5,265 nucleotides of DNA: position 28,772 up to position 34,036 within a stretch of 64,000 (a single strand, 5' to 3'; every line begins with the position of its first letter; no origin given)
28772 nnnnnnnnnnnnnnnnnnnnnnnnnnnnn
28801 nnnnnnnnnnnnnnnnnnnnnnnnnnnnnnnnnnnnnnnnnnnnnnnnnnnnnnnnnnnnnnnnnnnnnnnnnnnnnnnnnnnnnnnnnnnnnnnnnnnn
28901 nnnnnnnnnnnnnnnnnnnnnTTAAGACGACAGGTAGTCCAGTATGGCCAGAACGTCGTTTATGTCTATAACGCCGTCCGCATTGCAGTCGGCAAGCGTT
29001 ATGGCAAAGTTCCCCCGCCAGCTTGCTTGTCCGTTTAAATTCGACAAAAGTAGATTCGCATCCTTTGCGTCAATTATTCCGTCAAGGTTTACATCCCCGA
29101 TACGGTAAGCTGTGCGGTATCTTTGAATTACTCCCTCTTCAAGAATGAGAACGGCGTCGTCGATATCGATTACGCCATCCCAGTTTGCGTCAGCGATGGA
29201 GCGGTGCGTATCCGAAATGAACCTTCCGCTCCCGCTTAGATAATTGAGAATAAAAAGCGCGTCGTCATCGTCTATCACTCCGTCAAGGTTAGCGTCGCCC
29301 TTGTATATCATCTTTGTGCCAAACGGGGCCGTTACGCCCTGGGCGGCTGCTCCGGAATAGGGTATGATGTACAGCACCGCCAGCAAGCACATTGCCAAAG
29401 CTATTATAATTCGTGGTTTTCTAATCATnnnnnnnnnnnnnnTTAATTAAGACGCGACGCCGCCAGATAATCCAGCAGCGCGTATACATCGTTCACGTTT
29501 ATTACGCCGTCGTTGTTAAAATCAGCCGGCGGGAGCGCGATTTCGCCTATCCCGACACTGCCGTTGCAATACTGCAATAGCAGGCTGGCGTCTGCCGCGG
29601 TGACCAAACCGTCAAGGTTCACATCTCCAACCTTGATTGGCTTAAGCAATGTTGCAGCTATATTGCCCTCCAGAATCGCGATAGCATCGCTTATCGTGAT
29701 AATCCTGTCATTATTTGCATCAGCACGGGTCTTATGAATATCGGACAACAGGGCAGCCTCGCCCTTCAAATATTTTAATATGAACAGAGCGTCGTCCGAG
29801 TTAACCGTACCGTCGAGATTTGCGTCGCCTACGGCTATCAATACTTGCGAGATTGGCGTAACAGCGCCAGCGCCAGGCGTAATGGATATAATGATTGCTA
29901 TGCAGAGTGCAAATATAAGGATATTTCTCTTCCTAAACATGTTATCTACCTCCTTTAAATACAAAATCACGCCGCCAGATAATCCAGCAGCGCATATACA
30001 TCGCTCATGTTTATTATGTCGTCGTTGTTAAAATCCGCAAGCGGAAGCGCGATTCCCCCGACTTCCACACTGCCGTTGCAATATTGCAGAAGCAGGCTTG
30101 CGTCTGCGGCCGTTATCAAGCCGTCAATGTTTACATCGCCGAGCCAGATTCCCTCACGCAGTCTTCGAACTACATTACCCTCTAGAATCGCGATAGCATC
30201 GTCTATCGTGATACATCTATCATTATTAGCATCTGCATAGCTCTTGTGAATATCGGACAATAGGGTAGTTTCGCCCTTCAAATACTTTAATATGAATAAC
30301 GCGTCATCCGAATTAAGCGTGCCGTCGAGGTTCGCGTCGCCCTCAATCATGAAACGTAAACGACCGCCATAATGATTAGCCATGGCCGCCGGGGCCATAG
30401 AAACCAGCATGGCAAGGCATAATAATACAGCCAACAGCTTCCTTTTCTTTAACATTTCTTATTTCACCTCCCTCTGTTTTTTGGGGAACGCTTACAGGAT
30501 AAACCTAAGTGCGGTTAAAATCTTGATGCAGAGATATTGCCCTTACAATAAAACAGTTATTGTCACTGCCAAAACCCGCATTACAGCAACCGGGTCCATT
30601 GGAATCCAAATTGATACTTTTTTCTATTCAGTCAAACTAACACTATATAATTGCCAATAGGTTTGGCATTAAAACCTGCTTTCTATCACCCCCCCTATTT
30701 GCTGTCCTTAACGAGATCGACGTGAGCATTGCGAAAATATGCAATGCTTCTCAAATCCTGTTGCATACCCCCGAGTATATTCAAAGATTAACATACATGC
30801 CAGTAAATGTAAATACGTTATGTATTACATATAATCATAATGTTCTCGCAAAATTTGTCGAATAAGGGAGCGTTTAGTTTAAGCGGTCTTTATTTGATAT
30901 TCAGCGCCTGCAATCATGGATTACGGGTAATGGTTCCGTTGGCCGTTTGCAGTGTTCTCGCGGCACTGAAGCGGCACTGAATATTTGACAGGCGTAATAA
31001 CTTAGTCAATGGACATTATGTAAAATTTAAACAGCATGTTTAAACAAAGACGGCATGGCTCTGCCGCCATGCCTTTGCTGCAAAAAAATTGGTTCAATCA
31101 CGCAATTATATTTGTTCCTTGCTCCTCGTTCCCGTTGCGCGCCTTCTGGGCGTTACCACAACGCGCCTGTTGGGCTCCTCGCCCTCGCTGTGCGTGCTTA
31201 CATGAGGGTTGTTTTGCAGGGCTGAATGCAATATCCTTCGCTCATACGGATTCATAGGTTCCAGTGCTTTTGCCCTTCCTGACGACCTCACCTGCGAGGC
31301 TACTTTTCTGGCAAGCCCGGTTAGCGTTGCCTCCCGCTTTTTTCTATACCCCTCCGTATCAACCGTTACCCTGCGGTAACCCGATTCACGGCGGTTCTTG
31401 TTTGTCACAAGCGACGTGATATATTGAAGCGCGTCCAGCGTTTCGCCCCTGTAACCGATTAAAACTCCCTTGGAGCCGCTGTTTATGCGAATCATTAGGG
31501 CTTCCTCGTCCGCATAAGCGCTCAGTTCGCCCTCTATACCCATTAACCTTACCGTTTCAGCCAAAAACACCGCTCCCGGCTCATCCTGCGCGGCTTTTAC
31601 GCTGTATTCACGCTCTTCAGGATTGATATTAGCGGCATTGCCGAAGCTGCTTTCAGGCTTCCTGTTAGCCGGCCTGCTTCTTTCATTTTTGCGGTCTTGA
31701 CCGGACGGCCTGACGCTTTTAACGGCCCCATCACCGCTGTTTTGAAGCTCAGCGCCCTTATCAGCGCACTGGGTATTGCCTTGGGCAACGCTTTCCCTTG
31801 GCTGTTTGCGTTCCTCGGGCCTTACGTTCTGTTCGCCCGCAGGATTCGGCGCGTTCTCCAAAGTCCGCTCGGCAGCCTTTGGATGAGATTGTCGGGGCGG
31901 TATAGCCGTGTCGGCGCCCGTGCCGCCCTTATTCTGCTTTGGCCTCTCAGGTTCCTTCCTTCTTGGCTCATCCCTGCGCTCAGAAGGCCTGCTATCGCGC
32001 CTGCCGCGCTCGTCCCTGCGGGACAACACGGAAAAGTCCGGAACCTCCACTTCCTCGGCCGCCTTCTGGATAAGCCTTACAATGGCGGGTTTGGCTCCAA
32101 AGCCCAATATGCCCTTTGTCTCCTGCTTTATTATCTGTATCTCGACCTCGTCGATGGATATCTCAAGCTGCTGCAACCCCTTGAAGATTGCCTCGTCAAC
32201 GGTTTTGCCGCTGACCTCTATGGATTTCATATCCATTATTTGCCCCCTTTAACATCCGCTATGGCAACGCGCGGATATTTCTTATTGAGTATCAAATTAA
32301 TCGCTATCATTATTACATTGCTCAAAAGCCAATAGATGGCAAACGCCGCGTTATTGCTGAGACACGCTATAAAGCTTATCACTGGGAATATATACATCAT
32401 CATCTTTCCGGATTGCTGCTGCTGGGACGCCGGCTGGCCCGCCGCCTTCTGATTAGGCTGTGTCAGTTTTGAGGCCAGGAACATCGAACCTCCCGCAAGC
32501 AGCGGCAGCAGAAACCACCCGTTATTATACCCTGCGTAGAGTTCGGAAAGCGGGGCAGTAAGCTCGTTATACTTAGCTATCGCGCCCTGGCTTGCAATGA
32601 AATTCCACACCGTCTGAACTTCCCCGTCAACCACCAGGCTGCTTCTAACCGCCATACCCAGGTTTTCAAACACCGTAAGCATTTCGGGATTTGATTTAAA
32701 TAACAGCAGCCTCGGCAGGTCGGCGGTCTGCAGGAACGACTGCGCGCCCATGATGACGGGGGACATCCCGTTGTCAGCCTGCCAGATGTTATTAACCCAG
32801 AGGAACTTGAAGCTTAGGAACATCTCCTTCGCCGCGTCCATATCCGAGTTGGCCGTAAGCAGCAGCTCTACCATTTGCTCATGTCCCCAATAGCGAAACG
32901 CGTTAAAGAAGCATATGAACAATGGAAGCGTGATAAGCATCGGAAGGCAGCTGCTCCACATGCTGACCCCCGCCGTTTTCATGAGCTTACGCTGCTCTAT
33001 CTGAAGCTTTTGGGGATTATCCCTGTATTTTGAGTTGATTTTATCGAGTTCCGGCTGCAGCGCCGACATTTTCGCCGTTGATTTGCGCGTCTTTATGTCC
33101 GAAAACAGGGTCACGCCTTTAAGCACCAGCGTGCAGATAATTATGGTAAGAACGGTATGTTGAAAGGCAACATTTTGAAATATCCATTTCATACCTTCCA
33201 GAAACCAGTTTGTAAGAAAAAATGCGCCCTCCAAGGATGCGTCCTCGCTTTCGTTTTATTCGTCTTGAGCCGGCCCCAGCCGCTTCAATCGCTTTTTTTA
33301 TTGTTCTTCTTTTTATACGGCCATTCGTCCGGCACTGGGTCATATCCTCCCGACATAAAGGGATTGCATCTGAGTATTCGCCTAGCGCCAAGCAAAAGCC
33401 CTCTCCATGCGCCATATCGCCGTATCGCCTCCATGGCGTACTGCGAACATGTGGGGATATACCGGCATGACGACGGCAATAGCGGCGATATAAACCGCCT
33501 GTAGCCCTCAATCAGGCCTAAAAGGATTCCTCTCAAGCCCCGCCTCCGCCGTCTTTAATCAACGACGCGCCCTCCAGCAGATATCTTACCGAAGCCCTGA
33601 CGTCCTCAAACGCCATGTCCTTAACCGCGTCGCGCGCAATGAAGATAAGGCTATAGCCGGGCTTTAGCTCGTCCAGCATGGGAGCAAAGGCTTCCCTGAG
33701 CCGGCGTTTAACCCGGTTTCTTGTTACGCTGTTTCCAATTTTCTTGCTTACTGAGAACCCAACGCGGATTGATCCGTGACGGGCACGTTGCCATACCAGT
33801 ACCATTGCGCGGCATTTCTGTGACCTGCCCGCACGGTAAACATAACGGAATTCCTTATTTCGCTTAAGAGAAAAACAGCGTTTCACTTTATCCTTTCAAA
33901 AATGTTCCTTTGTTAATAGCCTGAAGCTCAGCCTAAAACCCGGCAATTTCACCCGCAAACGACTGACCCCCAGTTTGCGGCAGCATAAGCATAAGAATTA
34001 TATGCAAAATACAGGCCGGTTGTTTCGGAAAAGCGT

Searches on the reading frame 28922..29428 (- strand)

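Call 23: search_protein_families(library=pfam, proteins=[window:28922-29428:-], max_evalue=0.001)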
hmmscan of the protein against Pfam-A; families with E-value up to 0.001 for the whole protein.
window:28922-29428:- (168 aa): 1 family
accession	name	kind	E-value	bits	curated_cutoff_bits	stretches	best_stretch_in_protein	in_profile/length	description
PF00404.24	Dockerin_1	-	7e-11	42.6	22.9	2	43-94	1-51/57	Dockerin type I domain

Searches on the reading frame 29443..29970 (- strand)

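Call 23: search_protein_families(library=pfam, proteins=[window:29443-29970:-], max_evalue=0.001)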
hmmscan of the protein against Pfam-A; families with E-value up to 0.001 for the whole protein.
window:29443-29970:- (175 aa): 2 families
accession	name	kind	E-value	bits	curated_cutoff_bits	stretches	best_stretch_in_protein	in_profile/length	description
PF00404.24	Dockerin_1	-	2.5e-18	66.5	22.9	2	115-169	2-56/57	Dockerin type I domain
PF13405.12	EF-hand_6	-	0.00056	19.9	25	0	150-167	10-27/30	EF-hand domain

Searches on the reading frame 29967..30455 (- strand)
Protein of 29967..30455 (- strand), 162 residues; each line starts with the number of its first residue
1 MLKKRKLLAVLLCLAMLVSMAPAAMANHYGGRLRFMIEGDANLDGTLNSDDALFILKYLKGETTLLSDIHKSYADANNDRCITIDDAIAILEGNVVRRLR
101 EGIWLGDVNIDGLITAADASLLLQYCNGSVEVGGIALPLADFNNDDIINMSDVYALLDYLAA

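Call 23: search_protein_families(library=pfam, proteins=[window:29967-30455:-], max_evalue=0.001)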
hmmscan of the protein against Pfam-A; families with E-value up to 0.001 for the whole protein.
window:29967-30455:- (162 aa): 1 family
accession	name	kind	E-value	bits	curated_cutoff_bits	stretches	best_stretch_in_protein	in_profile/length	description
PF00404.24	Dockerin_1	-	1.4e-15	57.7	22.9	2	105-160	1-56/57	Dockerin type I domain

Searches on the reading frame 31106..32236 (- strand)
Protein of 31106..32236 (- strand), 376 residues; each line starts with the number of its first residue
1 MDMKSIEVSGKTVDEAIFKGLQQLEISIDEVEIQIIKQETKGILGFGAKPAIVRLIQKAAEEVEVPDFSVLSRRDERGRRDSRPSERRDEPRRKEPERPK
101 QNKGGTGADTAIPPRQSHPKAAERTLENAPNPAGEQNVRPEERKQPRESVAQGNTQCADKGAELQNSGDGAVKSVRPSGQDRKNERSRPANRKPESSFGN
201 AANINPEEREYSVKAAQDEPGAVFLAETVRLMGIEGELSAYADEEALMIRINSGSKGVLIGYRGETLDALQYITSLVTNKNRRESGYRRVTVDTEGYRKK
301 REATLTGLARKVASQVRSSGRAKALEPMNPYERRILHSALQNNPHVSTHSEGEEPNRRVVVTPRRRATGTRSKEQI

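Call 23: search_protein_families(library=pfam, proteins=[window:31106-32236:-], max_evalue=0.001)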
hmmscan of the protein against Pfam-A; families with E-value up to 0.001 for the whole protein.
window:31106-32236:- (376 aa): 3 families
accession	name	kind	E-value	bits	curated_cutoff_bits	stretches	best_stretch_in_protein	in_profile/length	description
PF01424.28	R3H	-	1.4e-21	76.7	26.8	1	304-363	2-60/60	R3H domain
PF14804.11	Jag_N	-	1.9e-18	67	25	1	8-55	1-48/50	Jag N-terminus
PF13083.13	KH_KhpA-B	-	8.9e-11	42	32.1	1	237-283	21-67/73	KhpA/KhpB, KH domain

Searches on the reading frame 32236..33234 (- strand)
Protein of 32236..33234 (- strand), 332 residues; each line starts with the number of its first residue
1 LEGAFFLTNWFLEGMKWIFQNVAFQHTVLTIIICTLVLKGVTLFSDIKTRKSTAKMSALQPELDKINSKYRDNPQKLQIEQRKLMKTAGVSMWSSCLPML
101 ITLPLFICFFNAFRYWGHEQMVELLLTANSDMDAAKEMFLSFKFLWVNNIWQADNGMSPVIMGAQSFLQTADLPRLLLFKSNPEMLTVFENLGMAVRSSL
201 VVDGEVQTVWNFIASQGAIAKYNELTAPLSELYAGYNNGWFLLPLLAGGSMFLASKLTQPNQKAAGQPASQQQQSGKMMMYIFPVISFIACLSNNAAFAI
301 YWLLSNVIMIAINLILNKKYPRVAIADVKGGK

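Call 23: search_protein_families(library=pfam, proteins=[window:32236-33234:-], max_evalue=0.001)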
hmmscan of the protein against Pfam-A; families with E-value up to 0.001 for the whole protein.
window:32236-33234:- (332 aa): 1 family
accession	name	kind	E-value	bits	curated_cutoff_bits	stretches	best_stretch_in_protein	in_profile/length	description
PF02096.25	60KD_IMP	-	4.7e-40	137.7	35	1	28-318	2-163/163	60Kd inner membrane protein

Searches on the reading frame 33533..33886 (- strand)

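Call 23: search_protein_families(library=pfam, proteins=[window:33533-33886:-], max_evalue=0.001)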
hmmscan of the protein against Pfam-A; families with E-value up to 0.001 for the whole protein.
window:33533-33886:- (117 aa): 1 family
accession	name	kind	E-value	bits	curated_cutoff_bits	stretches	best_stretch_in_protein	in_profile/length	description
PF00825.24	Ribonuclease_P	-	2.5e-29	101.9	22.3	1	1-105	1-106/109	Ribonuclease P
